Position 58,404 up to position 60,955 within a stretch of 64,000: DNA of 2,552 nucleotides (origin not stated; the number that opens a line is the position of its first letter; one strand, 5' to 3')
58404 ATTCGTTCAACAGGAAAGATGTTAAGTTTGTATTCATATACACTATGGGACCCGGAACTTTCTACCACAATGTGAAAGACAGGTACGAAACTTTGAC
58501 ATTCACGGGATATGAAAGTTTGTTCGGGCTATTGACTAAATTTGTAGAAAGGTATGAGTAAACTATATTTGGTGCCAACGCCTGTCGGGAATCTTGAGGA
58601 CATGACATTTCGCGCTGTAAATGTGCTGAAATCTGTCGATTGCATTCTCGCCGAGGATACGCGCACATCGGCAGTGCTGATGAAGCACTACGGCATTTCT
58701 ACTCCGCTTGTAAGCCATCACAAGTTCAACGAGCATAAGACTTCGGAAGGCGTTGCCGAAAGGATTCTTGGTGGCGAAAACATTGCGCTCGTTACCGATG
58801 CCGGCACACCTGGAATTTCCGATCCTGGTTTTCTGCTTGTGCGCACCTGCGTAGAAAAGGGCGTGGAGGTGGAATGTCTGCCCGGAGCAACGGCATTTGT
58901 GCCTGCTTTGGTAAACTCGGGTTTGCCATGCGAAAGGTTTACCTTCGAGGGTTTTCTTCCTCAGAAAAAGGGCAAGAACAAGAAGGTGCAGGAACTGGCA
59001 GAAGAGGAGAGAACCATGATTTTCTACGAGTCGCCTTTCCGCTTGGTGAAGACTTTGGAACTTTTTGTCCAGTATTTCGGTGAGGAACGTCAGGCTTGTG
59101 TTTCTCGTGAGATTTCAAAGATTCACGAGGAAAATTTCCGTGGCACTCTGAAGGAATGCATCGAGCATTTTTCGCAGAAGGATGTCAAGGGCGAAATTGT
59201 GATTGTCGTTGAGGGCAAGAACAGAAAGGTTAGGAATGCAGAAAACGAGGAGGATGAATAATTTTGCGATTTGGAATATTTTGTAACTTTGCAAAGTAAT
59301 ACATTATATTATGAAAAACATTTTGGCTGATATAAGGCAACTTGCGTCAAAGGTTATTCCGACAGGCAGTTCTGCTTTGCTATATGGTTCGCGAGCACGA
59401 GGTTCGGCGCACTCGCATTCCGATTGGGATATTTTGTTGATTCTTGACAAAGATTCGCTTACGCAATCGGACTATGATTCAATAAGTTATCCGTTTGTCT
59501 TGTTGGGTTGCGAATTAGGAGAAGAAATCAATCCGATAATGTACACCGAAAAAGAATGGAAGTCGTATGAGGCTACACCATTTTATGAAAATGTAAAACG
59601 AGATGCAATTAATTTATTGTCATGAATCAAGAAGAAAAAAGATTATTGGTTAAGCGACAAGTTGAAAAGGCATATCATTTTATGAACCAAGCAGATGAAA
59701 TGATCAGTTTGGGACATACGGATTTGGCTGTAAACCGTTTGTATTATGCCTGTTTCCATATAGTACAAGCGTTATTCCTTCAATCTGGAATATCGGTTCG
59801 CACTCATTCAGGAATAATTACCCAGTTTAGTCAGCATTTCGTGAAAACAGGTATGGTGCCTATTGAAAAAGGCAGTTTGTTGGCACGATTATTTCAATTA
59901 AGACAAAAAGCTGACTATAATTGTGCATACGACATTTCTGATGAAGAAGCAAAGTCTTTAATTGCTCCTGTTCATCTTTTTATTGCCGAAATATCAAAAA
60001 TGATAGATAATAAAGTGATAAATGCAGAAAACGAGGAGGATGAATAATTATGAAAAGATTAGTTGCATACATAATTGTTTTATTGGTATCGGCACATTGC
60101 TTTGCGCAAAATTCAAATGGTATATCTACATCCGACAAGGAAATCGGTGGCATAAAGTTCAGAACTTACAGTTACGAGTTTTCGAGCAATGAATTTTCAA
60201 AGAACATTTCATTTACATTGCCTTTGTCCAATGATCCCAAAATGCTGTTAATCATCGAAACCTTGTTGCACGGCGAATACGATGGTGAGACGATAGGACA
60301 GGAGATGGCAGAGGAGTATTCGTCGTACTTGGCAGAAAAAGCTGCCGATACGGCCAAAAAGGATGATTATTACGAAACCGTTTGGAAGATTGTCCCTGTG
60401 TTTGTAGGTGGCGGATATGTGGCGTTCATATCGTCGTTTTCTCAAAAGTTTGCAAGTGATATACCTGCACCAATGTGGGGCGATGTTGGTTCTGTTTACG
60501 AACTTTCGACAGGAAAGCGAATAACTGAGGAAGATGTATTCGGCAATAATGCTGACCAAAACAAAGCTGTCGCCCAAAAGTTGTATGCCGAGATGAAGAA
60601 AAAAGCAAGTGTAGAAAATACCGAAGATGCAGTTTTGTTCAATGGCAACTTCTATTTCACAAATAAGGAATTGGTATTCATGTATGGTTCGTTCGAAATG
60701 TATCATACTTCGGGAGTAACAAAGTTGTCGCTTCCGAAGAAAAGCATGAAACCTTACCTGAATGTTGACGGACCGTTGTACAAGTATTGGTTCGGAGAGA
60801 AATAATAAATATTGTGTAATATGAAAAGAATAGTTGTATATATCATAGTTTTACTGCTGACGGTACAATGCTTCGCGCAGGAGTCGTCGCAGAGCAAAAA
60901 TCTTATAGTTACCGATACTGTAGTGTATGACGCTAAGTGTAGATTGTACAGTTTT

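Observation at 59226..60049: MNT-HEPN toxin-antitoxin cassette bracketed by a 29-bp perfect duplication of the rsmI 3' end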

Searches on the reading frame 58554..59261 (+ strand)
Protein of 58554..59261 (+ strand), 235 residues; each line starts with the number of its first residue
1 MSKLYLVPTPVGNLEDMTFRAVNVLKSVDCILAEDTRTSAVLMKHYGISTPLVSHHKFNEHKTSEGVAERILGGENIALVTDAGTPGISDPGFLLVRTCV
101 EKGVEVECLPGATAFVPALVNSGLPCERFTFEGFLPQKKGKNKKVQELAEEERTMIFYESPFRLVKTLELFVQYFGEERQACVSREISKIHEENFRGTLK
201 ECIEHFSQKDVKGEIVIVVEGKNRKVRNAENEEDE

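Call 4: search_protein_families(library=pfam, proteins=[window:58554-59261:+])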
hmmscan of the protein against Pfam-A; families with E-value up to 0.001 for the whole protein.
window:58554-59261:+ (235 aa): 1 family
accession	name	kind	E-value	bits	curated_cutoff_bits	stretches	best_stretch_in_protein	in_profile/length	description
PF00590.25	TP_methylase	-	1e-29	104.5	27.8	1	3-201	1-210/212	Tetrapyrrole (Corrin/Porphyrin) Methylases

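Call 7: find_encoding_contigs(protein=window:58554-59261:+, flank=4000, max_places=10)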
Protein window:58554-59261:+ (235 aa): no gene with exactly this product is on record in the collection.

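Call 9: find_encoding_contigs(protein=window:58569-59258:+, flank=4000, max_places=10)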
Protein seq(230 aa) (230 aa): 1 contig read that carries it; 1 place shown.
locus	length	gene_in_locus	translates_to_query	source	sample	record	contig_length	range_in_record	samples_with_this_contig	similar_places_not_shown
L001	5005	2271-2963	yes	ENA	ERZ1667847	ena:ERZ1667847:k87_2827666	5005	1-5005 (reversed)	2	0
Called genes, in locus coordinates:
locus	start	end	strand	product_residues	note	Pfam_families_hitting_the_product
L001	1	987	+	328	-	?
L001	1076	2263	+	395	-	PF04389:Peptidase_M28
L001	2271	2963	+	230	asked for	PF00590:TP_methylase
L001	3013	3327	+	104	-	PF01909:NTP_transf_2 (weak), PF18765:Polbeta (weak)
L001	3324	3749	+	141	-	PF05168:HEPN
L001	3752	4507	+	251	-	-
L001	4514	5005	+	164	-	?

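Call 19: find_homologous_proteins(query=window:58554-59261:+, max_evalue=1e-40)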
Query window:58554-59261:+ (235 aa): 8000 proteins with E <= 1e-40 among 8000 candidates; the best 120 are listed.
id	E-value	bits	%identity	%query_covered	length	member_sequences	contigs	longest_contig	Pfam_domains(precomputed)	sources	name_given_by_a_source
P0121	4.7e-152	522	100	100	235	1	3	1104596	PF00590.26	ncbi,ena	-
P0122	1.0e-151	521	100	100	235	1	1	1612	PF00590.26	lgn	-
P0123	2.9e-151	519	100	100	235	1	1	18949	PF00590.26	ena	-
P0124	3.5e-151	519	99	100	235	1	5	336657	PF00590.26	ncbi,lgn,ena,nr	ncbi:MAG: 16S rRNA (cytidine(1402)-2'-O)-methyltransferase [Bacteroidales bacterium]|nr:16S rRNA (cy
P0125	5.2e-151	519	99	100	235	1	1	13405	PF00590.26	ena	-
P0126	1.5e-150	517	99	100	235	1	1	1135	PF00590.26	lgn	-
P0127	2.0e-150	517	98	100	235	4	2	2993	PF00590.26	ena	-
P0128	4.5e-150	516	98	100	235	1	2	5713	PF00590.26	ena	-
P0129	5.6e-150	515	98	100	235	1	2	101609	PF00590.26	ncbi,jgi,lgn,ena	-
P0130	6.2e-150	515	97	100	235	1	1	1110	PF00590.26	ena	-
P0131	7.0e-150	515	98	100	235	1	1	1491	PF00590.26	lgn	-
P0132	1.3e-149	514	97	100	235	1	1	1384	PF00590.26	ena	-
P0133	2.4e-149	513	99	100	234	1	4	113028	PF00590.26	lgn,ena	-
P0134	3.9e-149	512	97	100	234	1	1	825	PF00590.26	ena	-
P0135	4.7e-149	512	97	100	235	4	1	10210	PF00590.26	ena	-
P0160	1.4e-147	507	95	100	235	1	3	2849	PF00590.26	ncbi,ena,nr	ncbi:MAG: 16S rRNA (cytidine(1402)-2'-O)-methyltransferase [Bacteroidales bacterium]|nr:16S rRNA (cy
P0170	2.8e-147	506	96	100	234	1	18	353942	PF00590.26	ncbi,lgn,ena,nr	ncbi:MAG: 16S rRNA (cytidine(1402)-2'-O)-methyltransferase [Bacteroidales bacterium]|nr:16S rRNA (cy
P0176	5.6e-147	505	95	100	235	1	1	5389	PF00590.26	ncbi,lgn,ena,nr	ncbi:MAG: 16S rRNA (cytidine(1402)-2'-O)-methyltransferase [Bacteroidales bacterium]|nr:16S rRNA (cy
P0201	2.4e-146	503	95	100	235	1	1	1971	PF00590.26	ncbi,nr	ncbi:MAG: 16S rRNA (cytidine(1402)-2'-O)-methyltransferase [Bacteroidales bacterium]|nr:16S rRNA (cy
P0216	4.8e-146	502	95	100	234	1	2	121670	PF00590.26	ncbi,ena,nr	ncbi:MAG: 16S rRNA (cytidine(1402)-2'-O)-methyltransferase [Bacteroidales bacterium]|nr:16S rRNA (cy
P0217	4.9e-146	502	95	100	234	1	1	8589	PF00590.26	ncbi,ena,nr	ncbi:MAG: 16S rRNA (cytidine(1402)-2'-O)-methyltransferase [Bacteroidales bacterium]|nr:16S rRNA (cy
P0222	6.6e-146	502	94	100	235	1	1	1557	PF00590.26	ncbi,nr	ncbi:MAG: 16S rRNA (cytidine(1402)-2'-O)-methyltransferase [Bacteroidales bacterium]|nr:16S rRNA (cy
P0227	8.2e-146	502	95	100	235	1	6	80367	PF00590.26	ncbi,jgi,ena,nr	ncbi:MAG: 16S rRNA (cytidine(1402)-2'-O)-methyltransferase [Bacteroidales bacterium]|nr:16S rRNA (cy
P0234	1.3e-145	501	95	100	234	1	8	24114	PF00590.26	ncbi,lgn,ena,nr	ncbi:MAG: 16S rRNA (cytidine(1402)-2'-O)-methyltransferase [Bacteroidales bacterium]|nr:16S rRNA (cy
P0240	1.7e-145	501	94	100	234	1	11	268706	PF00590.26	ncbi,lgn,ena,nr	ncbi:MAG: 16S rRNA (cytidine(1402)-2'-O)-methyltransferase [Bacteroidales bacterium]|nr:16S rRNA (cy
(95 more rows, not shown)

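Call 21: find_related_loci(query=window:58554-59261:+, collection=genome_contigs, flank=6000)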
Query window:58554-59261:+ (235 aa) in genome_contigs; peptide patterns used: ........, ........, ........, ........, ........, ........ (x = any residue, [..] = any of these).
600 stretches matched a pattern (row limit reached: there are more); 589 encode a relative of the query (tblastn E <= 1e-3); the best 80 are kept; 80 distinct loci.
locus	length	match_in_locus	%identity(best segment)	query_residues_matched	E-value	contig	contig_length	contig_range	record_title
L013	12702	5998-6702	95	1-235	3e-151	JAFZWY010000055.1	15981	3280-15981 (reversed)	MAG: Bacteroidales bacterium isolate RGIG8173 Water_buffalos_Rumen-3__c1950583, whole genome shotgun sequence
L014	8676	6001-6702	94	1-234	3e-149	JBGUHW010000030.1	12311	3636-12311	MAG: Bacteroidales bacterium isolate ruminal_MAG_341 ruminal_MAG_341_contig_0030, whole genome shotgun sequence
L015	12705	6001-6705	71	1-235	6e-115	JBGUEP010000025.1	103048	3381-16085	MAG: Prolixibacteraceae bacterium isolate DXN-05 NODE_84_length_103048_cov_12.557339, whole genome shotgun sequence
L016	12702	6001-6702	70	1-235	3e-114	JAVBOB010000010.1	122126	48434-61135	MAG: Bacteroidales bacterium isolate EPI_MAG_00097 c_000003214507, whole genome shotgun sequence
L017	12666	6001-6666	74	1-222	2e-112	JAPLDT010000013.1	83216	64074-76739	MAG: Bacteroidia bacterium isolate LacPavin_0818_WC45_MAG_43_40 LacPavin_0818_WC45_scaffold_281281, whole genome shotgun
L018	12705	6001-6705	71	1-235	4e-112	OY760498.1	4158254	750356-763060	MAG: Prolixibacteraceae bacterium isolate 2ae1e426-2998-44fe-a66b-36c3e3a88dfa genome assembly, chromosome: 1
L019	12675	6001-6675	72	1-225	1e-111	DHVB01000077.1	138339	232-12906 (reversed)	MAG TPA_asm: Bacteroidales bacterium UBA5219 UBA5219_contig_51, whole genome shotgun sequence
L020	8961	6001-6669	71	1-223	9e-110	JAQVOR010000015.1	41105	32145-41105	MAG: Bacteroidales bacterium isolate STF1_185 NODE_1861_length_41105_cov_5.254405_Sandtown_F1, whole genome shotgun sequ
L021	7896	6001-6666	71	1-222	3e-109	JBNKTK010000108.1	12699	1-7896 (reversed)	MAG: Mangrovibacterium sp. isolate A2.bin.25.strict NODE_109_length_12699_cov_5.015212, whole genome shotgun sequence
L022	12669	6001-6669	71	1-223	4e-109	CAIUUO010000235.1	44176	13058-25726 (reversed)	MAG: uncultured Bacteroidia bacterium isolate Umea3p4_bin-0228 genome assembly, contig: bin-0228:235/304, whole genome s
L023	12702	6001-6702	68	1-234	1e-107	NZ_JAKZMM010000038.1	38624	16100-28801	Parabacteroides faecalis strain AGMB00274 contig00038, whole genome shotgun sequence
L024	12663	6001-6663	70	1-221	2e-107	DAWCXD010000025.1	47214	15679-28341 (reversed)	MAG TPA_asm: Bacteroides sp. isolate gSpreadC_ID_2471 NODE_95_length_47214_cov_19.408851, whole genome shotgun sequence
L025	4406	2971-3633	71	1-221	1e-107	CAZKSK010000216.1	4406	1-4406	MAG TPA_asm: uncultured Bacteroides sp. isolate binchicken_co108_204 genome assembly, contig: NODE_39700_length_4406_cov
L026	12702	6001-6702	67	1-235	9e-107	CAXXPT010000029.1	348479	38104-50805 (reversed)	MAG: Prolixibacteraceae bacterium isolate b6f318f8-4994-49de-8556-7236ee9170bb genome assembly, contig: contig_29, whole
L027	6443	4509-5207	64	1-233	1e-106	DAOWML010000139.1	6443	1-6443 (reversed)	MAG TPA_asm: Bacteroidales bacterium isolate CSMAG_3001 CSMAG_3001_k141_1541755_length_6443_cov_42.1206, whole genome sh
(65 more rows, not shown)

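Call 26: find_encoding_contigs(protein=P0124, flank=4000, max_places=10)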
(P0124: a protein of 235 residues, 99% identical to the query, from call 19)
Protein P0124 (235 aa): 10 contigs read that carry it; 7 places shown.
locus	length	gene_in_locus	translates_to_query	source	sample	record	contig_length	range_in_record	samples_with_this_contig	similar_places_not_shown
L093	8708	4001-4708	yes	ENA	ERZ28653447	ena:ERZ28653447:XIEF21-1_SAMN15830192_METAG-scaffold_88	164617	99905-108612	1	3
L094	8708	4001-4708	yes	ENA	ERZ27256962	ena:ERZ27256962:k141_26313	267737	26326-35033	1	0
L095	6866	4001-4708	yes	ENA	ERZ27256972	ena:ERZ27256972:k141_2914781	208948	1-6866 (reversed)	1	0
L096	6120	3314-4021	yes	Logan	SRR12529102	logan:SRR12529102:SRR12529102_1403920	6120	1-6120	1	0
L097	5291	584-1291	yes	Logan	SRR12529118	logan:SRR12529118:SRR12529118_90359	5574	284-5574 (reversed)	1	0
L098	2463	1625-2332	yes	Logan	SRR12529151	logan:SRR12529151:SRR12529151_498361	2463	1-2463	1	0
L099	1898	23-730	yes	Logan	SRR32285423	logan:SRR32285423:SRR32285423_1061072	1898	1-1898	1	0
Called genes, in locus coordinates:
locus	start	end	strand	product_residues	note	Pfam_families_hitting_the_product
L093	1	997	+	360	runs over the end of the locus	PF03235:GmrSD_N, PF01844:HNH, PF14279:HNH_5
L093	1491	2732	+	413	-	-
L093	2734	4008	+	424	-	PF04389:Peptidase_M28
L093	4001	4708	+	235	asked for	PF00590:TP_methylase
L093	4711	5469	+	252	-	-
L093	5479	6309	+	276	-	PF11738:DUF3298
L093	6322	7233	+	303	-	PF11738:DUF3298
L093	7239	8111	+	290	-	-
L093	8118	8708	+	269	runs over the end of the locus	PF11738:DUF3298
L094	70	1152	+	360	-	PF03235:GmrSD_N, PF01844:HNH, PF14279:HNH_5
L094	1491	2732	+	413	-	-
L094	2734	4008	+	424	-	PF04389:Peptidase_M28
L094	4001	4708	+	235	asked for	PF00590:TP_methylase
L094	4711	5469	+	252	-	-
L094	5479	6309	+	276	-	PF11738:DUF3298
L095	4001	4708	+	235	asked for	PF00590:TP_methylase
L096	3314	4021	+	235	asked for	PF00590:TP_methylase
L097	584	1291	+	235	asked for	PF00590:TP_methylase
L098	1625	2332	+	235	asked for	PF00590:TP_methylase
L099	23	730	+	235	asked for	PF00590:TP_methylase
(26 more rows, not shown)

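Call 27: find_encoding_contigs(protein=P0129, flank=4000, max_places=10)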
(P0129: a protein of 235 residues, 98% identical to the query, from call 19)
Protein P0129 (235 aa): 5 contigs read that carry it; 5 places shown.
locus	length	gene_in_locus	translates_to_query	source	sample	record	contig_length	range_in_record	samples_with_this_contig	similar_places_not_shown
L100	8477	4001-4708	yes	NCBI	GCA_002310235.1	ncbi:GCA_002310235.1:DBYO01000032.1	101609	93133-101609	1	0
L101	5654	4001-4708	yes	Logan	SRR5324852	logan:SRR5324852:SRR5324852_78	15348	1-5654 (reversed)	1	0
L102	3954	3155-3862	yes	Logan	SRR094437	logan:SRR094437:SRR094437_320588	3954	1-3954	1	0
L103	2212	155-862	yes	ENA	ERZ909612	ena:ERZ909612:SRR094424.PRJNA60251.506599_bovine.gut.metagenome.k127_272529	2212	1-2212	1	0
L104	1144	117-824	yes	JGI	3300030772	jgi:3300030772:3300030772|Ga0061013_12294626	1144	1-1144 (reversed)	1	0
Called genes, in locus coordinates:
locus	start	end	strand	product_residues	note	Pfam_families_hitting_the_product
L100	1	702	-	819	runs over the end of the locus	PF08245:Mur_ligase_M, PF01168:Ala_racemase_N, PF00842:Ala_racemase_C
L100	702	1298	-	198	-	PF00265:TK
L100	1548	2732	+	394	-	-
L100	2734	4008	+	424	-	PF04389:Peptidase_M28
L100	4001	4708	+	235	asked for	PF00590:TP_methylase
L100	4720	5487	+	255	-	-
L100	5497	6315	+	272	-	PF11738:DUF3298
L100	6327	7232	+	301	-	PF11738:DUF3298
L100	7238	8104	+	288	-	-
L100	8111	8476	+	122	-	?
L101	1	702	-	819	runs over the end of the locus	PF08245:Mur_ligase_M, PF01168:Ala_racemase_N, PF00842:Ala_racemase_C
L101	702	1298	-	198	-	PF00265:TK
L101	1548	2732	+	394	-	-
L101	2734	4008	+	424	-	PF04389:Peptidase_M28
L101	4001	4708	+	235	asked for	PF00590:TP_methylase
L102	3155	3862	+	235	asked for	PF00590:TP_methylase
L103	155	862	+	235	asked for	PF00590:TP_methylase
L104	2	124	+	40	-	?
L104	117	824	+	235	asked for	PF00590:TP_methylase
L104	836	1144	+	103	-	?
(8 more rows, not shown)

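Call 37: find_encoding_contigs(protein=P0123, flank=4000, max_places=10)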
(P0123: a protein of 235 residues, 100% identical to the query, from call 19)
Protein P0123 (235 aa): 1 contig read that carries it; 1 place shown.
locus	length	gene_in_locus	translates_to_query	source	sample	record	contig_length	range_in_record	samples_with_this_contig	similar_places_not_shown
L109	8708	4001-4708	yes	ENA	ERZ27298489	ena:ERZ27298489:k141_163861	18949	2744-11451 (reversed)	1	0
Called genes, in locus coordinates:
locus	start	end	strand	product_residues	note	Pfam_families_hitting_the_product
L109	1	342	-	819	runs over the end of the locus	PF08245:Mur_ligase_M, PF01168:Ala_racemase_N, PF00842:Ala_racemase_C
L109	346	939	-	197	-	PF00265:TK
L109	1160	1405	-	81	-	-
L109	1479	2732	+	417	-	-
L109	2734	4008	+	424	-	PF04389:Peptidase_M28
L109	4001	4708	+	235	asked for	PF00590:TP_methylase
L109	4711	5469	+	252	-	-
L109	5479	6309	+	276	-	PF11738:DUF3298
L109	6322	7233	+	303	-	PF11738:DUF3298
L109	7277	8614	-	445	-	PF13173:AAA_14, PF13635:DUF4143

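Call 38: find_encoding_contigs(protein=P0125, flank=4000, max_places=10)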
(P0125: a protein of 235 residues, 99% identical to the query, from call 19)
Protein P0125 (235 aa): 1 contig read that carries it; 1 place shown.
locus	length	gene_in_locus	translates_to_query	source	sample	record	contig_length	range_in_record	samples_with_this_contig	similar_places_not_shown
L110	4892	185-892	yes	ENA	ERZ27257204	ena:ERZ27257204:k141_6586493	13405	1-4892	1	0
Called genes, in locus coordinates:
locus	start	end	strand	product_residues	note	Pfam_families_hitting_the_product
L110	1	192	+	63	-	?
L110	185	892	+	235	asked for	PF00590:TP_methylase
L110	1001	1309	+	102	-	PF01909:NTP_transf_2, PF18765:Polbeta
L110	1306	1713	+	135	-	PF05168:HEPN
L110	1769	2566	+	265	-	-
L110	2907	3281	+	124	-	PF19569:START_2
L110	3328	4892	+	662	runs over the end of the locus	PF01751:Toprim, PF01131:Topoisom_bac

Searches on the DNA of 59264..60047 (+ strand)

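Call 56: search_rna_families(sources=[L116, L149, L139], threshold=gathering)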
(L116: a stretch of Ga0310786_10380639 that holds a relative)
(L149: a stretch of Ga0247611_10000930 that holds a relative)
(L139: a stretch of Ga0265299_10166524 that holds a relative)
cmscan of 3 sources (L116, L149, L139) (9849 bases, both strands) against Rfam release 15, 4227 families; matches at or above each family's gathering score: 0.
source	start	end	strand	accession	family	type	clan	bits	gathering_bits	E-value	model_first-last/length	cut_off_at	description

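Call 68: search_dna_similar(query=window:59264-60020:+, collection=plasmids, mode=distant, max_rows=10)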
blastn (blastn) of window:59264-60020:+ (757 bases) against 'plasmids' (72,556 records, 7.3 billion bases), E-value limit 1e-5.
No match.

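Call 69: search_dna_similar(query=window:59264-60020:+, collection=phages, mode=distant, max_rows=10)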
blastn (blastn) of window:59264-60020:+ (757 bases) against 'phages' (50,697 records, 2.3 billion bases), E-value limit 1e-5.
No match.

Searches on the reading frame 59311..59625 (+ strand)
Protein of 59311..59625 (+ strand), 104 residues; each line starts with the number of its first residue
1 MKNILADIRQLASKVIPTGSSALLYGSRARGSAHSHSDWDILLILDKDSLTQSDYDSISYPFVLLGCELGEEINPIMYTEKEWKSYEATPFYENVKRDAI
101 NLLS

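Call 4: search_protein_families(library=pfam, proteins=[window:59311-59625:+])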
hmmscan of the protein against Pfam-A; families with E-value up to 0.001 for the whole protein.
window:59311-59625:+ (104 aa): 2 families
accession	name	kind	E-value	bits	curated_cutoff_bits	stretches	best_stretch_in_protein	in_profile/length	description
PF18765.7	Polbeta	-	2.7e-06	27.9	26.9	1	21-50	15-43/93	Polymerase beta, Nucleotidyltransferase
PF01909.29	NTP_transf_2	-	6.3e-06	26.9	21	1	13-55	13-54/93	Nucleotidyltransferase domain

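Call 53: search_protein_families(library=padloc, proteins=[window:59311-59625:+], max_evalue=0.01)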
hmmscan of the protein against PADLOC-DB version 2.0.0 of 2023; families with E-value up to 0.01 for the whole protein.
window:59311-59625:+ (104 aa): 9 families
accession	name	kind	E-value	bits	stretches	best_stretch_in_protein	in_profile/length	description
PDLC04903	PDC-S09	-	1.7e-15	55.2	1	21-101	28-107/108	-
PDLC04368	PDC-M05A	-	9.1e-11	39.9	1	18-91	106-176/201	-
PDLC04907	PDC-S09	-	9.9e-10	36.6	1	20-102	28-114/114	-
PDLC04372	PDC-M05A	-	1.4e-08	33.2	1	21-86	78-138/167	-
PDLC04906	PDC-S09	-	0.00021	19.6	1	22-59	27-64/98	-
PDLC04902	PDC-S09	-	0.00022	19.5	1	23-49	25-51/97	-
PDLC04904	PDC-S09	-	0.00022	19.4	1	23-51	29-56/104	-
PDLC04369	PDC-M05A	-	0.00054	17.6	1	3-47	90-131/201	-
PDLC04778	PDC-M70A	-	0.0021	15.5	1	5-49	33-77/355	-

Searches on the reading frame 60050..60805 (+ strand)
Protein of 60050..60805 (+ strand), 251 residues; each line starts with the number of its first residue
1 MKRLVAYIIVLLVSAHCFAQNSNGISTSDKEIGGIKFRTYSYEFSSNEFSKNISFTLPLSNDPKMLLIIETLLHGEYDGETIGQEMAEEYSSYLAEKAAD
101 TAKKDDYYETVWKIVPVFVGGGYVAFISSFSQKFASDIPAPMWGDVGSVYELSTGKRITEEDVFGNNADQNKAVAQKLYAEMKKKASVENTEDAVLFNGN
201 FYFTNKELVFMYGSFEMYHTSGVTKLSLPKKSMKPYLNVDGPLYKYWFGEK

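Call 4: search_protein_families(library=pfam, proteins=[window:60050-60805:+])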
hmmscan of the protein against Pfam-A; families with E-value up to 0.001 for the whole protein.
window:60050-60805:+ (251 aa): 1 family
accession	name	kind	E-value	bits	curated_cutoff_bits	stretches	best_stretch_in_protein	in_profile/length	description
PF11738.13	DUF3298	-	6e-06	27.5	24.1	1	161-216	1-68/84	Protein of unknown function (DUF3298)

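Call 10: find_encoding_contigs(protein=window:60050-60805:+, flank=4000, max_places=10)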
Protein window:60050-60805:+ (251 aa): 3 contigs read that carry it; 1 place shown.
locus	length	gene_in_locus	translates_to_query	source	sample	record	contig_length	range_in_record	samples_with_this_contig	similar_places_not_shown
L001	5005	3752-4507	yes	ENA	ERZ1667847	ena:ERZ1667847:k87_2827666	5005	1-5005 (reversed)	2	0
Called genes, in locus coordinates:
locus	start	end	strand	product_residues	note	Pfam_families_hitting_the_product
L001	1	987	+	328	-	?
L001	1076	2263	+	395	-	PF04389:Peptidase_M28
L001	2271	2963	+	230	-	PF00590:TP_methylase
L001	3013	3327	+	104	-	PF01909:NTP_transf_2 (weak), PF18765:Polbeta (weak)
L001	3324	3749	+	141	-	PF05168:HEPN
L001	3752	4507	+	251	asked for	-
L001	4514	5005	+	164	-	?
